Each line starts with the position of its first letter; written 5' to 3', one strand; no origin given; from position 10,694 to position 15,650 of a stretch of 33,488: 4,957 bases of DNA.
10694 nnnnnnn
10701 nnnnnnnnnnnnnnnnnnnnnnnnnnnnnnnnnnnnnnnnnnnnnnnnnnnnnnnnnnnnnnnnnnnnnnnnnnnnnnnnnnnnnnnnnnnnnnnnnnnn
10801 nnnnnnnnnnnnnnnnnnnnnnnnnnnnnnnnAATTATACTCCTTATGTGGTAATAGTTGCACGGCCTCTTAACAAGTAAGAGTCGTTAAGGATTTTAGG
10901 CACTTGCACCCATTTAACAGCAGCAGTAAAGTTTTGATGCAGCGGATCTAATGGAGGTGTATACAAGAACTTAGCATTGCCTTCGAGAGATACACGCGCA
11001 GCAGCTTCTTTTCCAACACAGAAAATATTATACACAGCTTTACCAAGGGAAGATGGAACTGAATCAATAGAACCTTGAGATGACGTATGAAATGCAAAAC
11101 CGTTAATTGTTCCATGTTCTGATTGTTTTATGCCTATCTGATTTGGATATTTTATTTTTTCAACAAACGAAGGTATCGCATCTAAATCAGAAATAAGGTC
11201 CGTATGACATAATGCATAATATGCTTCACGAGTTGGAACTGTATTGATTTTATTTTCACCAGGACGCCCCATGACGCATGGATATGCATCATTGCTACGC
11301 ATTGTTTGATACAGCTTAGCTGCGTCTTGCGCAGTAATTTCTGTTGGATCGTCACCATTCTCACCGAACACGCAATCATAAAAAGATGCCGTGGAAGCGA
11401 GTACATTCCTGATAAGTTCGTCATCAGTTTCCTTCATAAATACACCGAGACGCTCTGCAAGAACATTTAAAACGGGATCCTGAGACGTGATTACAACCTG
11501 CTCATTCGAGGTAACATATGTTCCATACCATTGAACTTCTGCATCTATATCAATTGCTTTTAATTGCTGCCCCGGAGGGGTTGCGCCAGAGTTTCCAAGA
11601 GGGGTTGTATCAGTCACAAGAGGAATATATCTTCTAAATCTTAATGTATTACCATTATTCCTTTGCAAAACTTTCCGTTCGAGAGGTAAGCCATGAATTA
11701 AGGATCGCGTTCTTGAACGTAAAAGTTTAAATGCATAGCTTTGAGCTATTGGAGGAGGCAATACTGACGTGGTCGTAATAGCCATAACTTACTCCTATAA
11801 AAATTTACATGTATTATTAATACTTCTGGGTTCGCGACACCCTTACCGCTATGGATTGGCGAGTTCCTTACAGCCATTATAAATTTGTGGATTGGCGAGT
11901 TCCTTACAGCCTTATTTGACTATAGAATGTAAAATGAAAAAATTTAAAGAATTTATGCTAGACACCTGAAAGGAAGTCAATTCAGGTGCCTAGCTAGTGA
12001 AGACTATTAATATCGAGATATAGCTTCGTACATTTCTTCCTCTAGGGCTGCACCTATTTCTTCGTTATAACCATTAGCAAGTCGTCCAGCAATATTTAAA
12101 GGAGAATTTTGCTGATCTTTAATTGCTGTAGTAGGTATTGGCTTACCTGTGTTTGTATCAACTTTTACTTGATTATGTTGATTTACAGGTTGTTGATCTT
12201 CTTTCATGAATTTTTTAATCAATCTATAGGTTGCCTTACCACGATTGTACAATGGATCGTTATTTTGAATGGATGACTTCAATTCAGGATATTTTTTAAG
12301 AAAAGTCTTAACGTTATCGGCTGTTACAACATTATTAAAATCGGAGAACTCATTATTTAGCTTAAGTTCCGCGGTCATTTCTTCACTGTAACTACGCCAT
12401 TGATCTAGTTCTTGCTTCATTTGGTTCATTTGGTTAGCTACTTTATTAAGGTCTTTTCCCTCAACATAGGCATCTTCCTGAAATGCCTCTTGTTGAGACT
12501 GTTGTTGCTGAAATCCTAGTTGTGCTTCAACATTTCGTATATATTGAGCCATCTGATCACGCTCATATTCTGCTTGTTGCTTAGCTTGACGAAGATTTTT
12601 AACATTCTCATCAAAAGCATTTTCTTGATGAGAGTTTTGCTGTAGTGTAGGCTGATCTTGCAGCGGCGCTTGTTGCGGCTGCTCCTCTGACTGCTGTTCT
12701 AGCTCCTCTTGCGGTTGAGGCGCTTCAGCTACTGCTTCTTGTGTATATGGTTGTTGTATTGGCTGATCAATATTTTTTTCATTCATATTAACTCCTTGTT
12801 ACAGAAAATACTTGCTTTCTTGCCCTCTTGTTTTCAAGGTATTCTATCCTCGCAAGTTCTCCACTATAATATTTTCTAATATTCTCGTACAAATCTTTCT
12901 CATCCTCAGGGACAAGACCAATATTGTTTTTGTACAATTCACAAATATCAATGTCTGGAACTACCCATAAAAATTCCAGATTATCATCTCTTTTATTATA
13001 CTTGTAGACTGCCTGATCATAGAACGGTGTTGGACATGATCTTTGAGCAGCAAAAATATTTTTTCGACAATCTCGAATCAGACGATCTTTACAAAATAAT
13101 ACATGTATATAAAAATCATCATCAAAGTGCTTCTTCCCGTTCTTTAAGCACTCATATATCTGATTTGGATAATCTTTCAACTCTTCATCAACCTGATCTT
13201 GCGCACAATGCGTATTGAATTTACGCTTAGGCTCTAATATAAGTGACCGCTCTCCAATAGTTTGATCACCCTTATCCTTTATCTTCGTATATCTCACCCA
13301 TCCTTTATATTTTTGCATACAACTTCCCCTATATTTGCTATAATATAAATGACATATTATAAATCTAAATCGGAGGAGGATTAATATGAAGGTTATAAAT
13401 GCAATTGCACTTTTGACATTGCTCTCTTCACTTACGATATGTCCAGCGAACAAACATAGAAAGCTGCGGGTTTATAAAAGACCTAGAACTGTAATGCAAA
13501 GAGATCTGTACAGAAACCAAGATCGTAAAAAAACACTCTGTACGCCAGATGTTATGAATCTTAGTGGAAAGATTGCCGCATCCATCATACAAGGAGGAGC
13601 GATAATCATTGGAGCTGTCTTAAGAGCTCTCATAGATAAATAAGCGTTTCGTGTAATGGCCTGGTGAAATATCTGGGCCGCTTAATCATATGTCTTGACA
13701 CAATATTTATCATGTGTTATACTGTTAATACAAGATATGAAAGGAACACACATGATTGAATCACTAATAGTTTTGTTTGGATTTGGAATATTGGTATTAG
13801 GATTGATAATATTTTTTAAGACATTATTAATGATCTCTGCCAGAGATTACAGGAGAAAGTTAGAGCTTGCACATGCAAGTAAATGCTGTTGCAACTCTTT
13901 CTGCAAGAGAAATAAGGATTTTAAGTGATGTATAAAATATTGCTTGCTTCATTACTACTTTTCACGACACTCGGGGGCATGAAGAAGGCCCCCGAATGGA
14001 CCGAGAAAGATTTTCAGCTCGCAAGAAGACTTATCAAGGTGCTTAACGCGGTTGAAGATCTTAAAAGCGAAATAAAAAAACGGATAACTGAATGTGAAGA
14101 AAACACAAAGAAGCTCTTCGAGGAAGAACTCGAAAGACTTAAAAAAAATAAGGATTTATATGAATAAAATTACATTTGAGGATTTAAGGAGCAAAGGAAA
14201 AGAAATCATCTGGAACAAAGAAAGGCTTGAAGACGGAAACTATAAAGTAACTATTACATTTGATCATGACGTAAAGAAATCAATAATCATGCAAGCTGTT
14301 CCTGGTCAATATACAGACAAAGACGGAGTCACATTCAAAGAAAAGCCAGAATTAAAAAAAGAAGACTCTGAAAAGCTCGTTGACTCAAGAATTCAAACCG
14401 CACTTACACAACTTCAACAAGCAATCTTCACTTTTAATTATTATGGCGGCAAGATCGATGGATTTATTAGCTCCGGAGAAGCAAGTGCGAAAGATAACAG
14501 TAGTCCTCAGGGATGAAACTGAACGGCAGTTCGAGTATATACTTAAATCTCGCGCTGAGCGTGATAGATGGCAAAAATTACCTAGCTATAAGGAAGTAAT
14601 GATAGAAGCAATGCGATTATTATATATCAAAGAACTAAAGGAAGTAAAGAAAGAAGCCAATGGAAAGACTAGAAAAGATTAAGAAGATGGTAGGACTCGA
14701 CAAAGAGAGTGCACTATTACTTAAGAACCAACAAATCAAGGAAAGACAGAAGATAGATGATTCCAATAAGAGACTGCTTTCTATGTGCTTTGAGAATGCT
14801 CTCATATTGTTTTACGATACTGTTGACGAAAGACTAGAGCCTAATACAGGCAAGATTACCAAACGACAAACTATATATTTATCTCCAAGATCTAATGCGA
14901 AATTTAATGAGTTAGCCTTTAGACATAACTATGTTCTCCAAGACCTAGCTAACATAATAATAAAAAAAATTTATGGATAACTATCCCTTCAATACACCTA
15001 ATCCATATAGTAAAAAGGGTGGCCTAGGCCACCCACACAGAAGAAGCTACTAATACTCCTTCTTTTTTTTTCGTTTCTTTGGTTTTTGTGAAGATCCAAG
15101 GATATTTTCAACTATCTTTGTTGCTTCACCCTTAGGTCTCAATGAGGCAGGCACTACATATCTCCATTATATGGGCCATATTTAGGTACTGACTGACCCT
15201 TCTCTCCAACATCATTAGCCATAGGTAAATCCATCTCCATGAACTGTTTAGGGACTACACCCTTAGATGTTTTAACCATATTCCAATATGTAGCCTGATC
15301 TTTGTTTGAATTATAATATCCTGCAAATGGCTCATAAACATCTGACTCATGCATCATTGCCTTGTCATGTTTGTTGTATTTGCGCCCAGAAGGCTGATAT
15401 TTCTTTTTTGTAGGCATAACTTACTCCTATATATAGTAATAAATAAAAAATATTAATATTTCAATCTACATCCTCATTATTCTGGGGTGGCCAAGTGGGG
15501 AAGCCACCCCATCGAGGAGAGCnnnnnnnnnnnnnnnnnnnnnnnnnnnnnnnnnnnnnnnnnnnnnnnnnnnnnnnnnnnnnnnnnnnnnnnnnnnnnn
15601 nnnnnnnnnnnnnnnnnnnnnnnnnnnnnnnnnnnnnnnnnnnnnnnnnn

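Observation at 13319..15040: Counter-oriented 1.7-kb accessory island between portal and scaffold: small membrane proteins plus two RHH proteins (immI/sie-like)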

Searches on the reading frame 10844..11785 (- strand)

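Call 82: search_protein_families(library=pfam, max_evalue=0.01, proteins=[window:10844-11785:-])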
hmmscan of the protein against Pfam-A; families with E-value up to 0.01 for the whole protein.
window:10844-11785:- (313 aa): 1 family
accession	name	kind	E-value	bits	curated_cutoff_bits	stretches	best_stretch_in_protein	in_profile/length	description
PF25209.1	Phage_capsid_4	-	0.0012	19.6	27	1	45-198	40-163/262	Phage capsid protein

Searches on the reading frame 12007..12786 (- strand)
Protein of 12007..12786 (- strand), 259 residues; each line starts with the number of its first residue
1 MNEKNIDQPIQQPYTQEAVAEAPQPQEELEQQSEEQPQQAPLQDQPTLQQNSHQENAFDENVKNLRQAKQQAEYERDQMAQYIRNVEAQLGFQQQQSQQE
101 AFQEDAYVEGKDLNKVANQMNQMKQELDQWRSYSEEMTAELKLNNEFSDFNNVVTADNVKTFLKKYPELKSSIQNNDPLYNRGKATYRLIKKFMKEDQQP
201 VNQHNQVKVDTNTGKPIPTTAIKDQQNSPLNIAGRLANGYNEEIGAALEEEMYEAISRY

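Call 9: search_protein_families(library=pfam, max_evalue=1, proteins=[window:12007-12786:-])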
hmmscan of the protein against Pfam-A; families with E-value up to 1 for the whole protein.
window:12007-12786:- (259 aa): 2 families
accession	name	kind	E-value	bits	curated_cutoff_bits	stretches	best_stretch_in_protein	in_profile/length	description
PF07889.17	DUF1664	-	0.49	10.9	34.6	0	56-133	41-116/124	Protein of unknown function (DUF1664)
PF11166.13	DUF2951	-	0.83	10.3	26.7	0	156-202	17-63/98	Protein of unknown function (DUF2951)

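Call 10: search_protein_families(library=phrogs, max_evalue=1, proteins=[window:12007-12786:-])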
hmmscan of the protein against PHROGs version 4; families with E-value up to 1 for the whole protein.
window:12007-12786:- (259 aa): 1 family
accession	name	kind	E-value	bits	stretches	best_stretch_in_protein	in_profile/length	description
phrog_248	-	transcription regulation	0.0073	17.4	1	140-176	6-42/161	transcriptional activator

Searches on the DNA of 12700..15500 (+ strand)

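Call 6: search_dna_similar(query=window:12700-15500:+, collection=phages, mode=distant)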
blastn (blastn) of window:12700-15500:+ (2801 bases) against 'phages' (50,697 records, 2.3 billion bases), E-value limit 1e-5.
No match.

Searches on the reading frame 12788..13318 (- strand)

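Call 9: search_protein_families(library=pfam, max_evalue=1, proteins=[window:12788-13318:-])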
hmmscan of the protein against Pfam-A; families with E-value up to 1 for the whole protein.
window:12788-13318:- (176 aa): 0 families

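Call 10: search_protein_families(library=phrogs, max_evalue=1, proteins=[window:12788-13318:-])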
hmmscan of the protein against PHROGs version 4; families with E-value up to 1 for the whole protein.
window:12788-13318:- (176 aa): 3 families
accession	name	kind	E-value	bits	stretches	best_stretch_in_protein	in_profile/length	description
phrog_24392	-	unknown function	0.11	14.2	1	140-170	42-72/113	-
phrog_12719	-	unknown function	0.14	13.4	1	8-69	2-63/115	-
phrog_34156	-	unknown function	0.45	10.8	1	99-151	55-107/267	-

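Call 56: search_protein_families(library=padloc, max_evalue=1, proteins=[window:12788-13318:-])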
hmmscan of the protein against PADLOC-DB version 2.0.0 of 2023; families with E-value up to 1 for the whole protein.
window:12788-13318:- (176 aa): 0 families

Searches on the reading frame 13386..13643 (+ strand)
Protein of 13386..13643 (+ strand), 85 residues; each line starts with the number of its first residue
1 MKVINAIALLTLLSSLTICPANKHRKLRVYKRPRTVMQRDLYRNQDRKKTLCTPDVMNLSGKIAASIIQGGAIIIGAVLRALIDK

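Call 9: search_protein_families(library=pfam, max_evalue=1, proteins=[window:13386-13643:+])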
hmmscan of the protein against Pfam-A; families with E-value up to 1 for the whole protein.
window:13386-13643:+ (85 aa): 1 family
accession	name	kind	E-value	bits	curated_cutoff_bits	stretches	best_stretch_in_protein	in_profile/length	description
PF11770.13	GAPT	-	0.18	12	21.1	1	5-65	16-76/156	GRB2-binding adapter (GAPT)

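Call 10: search_protein_families(library=phrogs, max_evalue=1, proteins=[window:13386-13643:+])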
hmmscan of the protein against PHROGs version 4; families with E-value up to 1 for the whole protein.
window:13386-13643:+ (85 aa): 0 families

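Call 56: search_protein_families(library=padloc, max_evalue=1, proteins=[window:13386-13643:+])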
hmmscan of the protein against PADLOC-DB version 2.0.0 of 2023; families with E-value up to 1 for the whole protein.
window:13386-13643:+ (85 aa): 1 family
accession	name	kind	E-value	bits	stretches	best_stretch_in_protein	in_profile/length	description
PDLC01959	CARF9--CARF_HEPN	-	0.029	11.4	1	21-56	156-191/436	-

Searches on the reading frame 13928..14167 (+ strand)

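Call 9: search_protein_families(library=pfam, max_evalue=1, proteins=[window:13928-14167:+])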
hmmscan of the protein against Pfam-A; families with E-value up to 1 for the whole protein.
window:13928-14167:+ (79 aa): 10 families
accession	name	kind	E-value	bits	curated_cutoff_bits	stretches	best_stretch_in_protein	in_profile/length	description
PF07743.18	HSCB_C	-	0.0027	18.5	22.1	1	40-73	24-58/74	HSCB C-terminal oligomerisation domain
PF06518.16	DUF1104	-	0.019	15.7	25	1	40-71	20-51/92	Protein of unknown function (DUF1104)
PF20936.3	GCIP_C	-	0.019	15.7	36.2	1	20-71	12-63/106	Grap2 and cyclin-D-interacting, C-terminal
PF19012.5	DUF5741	-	0.027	15.2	25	1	19-73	11-67/82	Family of unknown function (DUF5741)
PF13874.11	Nup54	-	0.042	14.3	30.5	1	20-74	73-126/140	Nucleoporin complex subunit 54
PF18699.6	MRPL52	-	0.055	14.1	26.6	1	21-69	40-88/92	Mitoribosomal protein mL52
PF08899.16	DUF1844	-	0.058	14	27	1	14-58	18-60/76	Domain of unknown function (DUF1844)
PF15586.11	Imm8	-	0.071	13.7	27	1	41-71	76-106/114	Immunity protein 8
PF05400.18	FliT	-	0.092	14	29.5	1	43-73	40-70/85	Flagellar protein FliT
PF14077.11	WD40_alt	-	0.34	11.2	25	0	64-79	23-39/48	Alternative WD40 repeat motif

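Call 10: search_protein_families(library=phrogs, max_evalue=1, proteins=[window:13928-14167:+])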
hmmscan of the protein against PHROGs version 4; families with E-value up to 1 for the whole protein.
window:13928-14167:+ (79 aa): 2 families
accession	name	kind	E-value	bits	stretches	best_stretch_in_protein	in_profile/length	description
phrog_1116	-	unknown function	0.015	15.8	1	3-67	10-76/246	-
phrog_2798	-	unknown function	0.11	13.7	1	46-74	26-50/53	-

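Call 56: search_protein_families(library=padloc, max_evalue=1, proteins=[window:13928-14167:+])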
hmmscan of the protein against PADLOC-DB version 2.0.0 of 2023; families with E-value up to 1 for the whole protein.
window:13928-14167:+ (79 aa): 1 family
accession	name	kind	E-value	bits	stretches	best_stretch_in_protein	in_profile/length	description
PDLC01395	Cas11a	-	0.0095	14.4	1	20-73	32-84/121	CAS-I-A; effector_SS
